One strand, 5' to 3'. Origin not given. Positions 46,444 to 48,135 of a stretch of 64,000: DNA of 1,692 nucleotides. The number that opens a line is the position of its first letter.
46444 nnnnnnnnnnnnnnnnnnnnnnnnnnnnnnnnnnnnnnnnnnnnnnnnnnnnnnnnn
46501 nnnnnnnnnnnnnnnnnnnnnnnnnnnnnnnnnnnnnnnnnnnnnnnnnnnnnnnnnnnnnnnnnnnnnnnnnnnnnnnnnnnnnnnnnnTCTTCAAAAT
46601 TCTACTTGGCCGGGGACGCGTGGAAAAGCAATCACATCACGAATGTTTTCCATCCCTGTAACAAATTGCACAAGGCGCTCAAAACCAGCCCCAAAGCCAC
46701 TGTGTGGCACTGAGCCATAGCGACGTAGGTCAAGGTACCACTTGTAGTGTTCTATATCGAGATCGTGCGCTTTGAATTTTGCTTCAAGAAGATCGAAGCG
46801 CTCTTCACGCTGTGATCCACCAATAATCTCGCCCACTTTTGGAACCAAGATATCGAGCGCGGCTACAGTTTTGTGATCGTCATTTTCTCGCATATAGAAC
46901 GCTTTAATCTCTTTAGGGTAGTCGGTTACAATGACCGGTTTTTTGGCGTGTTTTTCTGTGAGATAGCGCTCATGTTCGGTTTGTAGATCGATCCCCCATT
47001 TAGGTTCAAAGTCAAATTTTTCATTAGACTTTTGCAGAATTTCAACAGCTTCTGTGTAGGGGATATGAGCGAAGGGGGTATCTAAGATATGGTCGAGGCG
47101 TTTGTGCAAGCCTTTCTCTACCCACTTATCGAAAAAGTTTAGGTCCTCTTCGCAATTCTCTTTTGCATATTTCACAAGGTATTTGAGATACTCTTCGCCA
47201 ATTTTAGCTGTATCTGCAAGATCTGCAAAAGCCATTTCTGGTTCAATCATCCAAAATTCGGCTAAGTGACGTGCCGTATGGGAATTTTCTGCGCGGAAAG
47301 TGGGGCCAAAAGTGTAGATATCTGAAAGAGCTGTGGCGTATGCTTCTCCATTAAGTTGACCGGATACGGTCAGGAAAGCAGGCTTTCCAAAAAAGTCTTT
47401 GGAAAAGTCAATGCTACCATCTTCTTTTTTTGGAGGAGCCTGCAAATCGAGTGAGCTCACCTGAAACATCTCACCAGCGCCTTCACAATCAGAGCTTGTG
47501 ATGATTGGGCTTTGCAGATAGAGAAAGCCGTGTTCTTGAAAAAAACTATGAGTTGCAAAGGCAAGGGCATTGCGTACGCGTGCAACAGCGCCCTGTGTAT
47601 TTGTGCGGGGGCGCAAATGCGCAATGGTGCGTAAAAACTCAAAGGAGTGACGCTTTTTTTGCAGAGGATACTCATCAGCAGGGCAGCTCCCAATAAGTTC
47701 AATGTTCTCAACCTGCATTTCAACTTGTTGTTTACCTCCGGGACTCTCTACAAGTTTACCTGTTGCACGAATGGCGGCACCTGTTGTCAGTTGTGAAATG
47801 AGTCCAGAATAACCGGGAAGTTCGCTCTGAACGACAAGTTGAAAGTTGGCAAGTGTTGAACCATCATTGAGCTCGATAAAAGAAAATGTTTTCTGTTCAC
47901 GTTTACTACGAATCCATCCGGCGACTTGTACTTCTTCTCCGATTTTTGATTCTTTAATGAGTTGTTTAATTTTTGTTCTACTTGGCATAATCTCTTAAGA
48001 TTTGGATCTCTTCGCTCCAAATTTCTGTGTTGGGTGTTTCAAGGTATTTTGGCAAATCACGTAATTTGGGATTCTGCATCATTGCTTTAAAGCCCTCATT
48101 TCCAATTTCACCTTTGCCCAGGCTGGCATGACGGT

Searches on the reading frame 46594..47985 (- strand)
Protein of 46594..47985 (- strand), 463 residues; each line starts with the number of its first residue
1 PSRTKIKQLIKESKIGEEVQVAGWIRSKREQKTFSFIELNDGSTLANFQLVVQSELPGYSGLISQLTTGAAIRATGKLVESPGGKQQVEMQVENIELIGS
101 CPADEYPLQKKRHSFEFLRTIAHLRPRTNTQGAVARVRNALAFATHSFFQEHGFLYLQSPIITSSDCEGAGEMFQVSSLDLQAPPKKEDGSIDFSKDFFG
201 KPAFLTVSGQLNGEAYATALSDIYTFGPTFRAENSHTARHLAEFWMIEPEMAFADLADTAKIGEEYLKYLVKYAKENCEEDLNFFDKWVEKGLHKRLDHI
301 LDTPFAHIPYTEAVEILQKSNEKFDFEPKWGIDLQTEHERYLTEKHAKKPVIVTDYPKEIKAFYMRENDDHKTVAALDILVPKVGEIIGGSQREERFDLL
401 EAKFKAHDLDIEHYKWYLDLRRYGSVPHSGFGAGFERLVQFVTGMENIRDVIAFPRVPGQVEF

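Call 69: search_protein_families(library=pfam, proteins=[window:46594-47985:-], max_evalue=0.00001)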
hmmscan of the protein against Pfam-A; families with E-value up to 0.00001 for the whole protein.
window:46594-47985:- (463 aa): 2 families
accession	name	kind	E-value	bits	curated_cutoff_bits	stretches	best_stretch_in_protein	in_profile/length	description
PF00152.25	tRNA-synt_2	-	6.6e-66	222.9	25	1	123-457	10-307/308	tRNA synthetases class II (D, K and N)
PF01336.31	tRNA_anti-codon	-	3.8e-14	52.8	27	1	19-98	1-75/75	OB-fold nucleic acid binding domain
